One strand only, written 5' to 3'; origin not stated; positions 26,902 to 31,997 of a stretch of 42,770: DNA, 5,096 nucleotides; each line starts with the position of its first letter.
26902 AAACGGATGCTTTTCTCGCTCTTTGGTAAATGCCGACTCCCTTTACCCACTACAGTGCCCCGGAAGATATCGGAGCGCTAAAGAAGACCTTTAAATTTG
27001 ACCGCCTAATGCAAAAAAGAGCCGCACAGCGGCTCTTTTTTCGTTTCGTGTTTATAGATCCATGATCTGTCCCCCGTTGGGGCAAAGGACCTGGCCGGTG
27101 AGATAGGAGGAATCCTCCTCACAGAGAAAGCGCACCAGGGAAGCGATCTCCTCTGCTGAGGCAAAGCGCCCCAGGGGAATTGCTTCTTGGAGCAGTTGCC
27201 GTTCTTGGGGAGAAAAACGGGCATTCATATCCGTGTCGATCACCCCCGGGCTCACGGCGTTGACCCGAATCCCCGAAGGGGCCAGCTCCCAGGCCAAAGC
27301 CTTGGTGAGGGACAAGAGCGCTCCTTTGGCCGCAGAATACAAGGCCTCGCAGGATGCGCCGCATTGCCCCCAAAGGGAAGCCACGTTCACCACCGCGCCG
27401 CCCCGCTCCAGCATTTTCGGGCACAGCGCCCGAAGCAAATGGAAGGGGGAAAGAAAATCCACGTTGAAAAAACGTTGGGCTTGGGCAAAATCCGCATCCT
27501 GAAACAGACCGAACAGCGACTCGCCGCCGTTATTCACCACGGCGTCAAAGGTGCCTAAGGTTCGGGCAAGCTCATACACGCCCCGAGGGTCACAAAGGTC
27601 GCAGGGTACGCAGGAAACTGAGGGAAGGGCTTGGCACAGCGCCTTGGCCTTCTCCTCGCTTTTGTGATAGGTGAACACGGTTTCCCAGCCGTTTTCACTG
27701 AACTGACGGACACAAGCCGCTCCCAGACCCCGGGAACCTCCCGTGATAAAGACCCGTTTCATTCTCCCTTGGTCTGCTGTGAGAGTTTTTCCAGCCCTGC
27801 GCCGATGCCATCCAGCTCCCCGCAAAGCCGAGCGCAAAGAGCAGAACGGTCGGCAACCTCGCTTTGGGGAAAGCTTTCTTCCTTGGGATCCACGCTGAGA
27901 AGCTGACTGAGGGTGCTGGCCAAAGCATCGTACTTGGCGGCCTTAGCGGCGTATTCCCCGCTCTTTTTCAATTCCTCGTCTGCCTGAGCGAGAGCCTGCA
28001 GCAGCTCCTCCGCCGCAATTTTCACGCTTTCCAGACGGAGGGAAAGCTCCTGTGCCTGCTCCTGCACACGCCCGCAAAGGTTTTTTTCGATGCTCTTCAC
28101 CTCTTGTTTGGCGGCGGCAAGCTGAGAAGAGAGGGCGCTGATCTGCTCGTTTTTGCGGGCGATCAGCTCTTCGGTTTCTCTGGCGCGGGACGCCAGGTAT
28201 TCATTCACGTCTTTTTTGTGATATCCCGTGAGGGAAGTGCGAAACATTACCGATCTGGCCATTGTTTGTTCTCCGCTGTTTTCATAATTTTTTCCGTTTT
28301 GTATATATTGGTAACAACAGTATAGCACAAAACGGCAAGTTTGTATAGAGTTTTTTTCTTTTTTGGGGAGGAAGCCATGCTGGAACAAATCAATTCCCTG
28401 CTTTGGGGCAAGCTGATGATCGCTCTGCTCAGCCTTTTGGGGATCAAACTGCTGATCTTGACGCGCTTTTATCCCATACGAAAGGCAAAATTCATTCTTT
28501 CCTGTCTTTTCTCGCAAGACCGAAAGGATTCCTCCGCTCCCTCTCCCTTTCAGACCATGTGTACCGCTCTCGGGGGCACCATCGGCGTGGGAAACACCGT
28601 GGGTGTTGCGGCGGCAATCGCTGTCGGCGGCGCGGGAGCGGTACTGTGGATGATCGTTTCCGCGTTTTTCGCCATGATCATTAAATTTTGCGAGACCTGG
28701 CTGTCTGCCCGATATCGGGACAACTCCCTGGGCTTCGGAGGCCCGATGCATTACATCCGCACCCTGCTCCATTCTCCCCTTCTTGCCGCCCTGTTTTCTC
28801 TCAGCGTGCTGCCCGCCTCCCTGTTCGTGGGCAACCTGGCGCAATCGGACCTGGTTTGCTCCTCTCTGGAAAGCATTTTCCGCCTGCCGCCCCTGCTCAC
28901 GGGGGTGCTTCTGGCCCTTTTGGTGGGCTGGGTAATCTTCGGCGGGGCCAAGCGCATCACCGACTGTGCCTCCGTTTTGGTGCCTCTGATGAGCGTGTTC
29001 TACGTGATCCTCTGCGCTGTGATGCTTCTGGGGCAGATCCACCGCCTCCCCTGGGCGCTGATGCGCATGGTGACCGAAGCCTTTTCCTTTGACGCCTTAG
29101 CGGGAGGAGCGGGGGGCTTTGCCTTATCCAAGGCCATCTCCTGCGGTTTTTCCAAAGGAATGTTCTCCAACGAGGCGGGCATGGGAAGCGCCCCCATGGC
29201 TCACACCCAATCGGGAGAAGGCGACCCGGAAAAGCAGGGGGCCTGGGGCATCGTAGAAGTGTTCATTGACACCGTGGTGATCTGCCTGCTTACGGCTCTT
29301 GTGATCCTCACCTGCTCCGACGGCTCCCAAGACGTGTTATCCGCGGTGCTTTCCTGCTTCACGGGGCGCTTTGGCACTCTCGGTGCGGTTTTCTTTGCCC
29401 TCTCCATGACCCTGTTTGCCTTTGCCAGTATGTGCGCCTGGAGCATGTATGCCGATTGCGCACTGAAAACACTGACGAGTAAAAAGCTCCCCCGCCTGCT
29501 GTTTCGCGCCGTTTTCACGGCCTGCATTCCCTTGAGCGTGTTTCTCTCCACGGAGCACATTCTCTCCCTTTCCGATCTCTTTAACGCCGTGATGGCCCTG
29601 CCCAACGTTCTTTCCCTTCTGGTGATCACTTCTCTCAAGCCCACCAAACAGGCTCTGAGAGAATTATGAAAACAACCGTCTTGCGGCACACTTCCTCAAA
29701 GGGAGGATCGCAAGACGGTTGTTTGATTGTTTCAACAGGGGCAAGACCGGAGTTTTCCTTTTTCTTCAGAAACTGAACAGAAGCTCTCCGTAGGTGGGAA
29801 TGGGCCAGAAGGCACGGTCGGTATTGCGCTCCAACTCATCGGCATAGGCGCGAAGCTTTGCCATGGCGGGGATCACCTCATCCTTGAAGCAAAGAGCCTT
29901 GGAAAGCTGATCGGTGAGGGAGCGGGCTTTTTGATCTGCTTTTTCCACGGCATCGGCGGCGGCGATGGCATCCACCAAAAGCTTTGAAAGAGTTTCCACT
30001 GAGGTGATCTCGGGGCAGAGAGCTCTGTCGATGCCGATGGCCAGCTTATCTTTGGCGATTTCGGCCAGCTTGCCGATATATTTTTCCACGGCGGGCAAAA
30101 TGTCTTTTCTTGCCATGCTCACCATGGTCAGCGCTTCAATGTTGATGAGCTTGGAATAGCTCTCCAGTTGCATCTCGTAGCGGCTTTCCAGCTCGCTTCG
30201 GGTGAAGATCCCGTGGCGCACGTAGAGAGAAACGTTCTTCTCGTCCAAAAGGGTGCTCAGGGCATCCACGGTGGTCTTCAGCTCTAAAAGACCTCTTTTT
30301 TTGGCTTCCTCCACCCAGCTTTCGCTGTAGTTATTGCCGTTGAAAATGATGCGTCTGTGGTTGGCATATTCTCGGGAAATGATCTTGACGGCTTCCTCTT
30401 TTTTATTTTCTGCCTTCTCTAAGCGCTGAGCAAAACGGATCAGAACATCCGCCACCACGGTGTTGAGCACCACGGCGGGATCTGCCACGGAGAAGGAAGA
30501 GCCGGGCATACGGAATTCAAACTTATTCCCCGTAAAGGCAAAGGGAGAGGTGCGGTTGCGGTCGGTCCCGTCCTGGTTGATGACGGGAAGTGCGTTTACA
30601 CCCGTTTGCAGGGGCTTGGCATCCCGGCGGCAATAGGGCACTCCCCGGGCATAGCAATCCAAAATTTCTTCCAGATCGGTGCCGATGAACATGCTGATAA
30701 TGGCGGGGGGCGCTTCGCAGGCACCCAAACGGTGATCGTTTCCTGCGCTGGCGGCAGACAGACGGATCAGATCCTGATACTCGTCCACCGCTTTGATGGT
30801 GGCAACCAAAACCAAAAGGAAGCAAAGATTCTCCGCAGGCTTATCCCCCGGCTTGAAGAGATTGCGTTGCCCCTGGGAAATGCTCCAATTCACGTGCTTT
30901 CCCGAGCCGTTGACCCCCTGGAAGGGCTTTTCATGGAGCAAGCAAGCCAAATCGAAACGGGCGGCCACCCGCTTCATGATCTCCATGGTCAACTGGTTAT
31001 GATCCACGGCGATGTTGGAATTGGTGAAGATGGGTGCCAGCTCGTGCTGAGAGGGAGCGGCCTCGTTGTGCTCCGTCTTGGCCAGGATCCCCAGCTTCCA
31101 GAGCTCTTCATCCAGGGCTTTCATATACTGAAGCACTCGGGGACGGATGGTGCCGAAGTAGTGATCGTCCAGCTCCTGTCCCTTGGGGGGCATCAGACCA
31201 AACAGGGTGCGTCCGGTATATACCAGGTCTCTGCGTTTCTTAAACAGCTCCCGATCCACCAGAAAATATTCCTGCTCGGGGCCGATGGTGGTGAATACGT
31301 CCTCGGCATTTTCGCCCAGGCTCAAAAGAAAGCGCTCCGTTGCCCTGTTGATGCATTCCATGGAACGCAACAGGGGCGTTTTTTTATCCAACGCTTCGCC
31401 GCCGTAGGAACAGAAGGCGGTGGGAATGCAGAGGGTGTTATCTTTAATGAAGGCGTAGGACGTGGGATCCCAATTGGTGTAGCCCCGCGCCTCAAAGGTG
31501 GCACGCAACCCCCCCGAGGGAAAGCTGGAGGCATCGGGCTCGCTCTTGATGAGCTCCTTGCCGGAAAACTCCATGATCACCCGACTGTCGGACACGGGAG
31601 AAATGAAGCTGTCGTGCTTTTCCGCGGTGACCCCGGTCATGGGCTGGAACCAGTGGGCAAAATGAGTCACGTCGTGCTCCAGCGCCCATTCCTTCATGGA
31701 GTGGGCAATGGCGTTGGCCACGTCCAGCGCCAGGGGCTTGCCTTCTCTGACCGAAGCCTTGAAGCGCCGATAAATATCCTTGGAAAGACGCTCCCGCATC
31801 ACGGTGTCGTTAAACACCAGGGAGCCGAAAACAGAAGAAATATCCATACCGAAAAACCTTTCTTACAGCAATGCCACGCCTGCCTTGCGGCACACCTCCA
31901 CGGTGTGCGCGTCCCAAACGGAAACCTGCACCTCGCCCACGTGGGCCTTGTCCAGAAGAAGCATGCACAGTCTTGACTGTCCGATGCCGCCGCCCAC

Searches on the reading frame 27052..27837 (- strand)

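Call 13: search_protein_families(library=pfam, proteins=[window:27052-27837:-], max_evalue=0.001)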
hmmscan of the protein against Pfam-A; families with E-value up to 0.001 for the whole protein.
window:27052-27837:- (261 aa): 4 families
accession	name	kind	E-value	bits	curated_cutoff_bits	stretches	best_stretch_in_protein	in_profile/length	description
PF13561.12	adh_short_C2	-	2.8e-51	174.8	27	1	36-256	6-234/236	Enoyl-(Acyl carrier protein) reductase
PF00106.31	adh_short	-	6.1e-42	143.7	26.6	1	27-212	1-194/195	short chain dehydrogenase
PF08659.16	KR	-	1.2e-06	29.1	22.6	1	29-178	3-160/180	KR domain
PF01370.27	Epimerase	-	2.4e-05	24.3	20.9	1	29-139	1-103/240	NAD dependent epimerase/dehydratase family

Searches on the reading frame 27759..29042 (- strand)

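Call 13: search_protein_families(library=pfam, proteins=[window:27759-29042:-], max_evalue=0.001)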
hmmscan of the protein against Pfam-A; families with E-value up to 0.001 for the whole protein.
window:27759-29042:- (427 aa): 1 family
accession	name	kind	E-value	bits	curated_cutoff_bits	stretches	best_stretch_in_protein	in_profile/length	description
PF05103.18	DivIVA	-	7.6e-05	23.1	28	1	266-322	10-65/131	DivIVA protein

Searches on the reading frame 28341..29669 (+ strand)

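Call 13: search_protein_families(library=pfam, proteins=[window:28341-29669:+], max_evalue=0.001)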
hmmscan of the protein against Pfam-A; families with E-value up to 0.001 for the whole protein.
window:28341-29669:+ (442 aa): 1 family
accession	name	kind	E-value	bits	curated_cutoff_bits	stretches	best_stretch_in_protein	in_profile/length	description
PF01235.23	Na_Ala_symp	-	8.5e-100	335.2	24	1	58-431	4-370/392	Sodium:alanine symporter family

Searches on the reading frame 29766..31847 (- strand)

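Call 13: search_protein_families(library=pfam, proteins=[window:29766-31847:-], max_evalue=0.001)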
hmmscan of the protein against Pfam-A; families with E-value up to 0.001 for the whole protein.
window:29766-31847:- (693 aa): 3 families
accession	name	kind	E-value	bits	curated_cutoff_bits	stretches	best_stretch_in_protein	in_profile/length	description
PF12437.13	GSIII_N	-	3.5e-77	258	25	1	4-162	2-160/160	Glutamine synthetase type III N terminal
PF18318.6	Gln-synt_C-ter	-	1.3e-40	138.3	22.7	1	487-599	3-115/118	Glutamine synthetase C-terminal domain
PF00120.29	Gln-synt_C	-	7.9e-18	65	24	1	182-337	18-170/344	Glutamine synthetase, catalytic domain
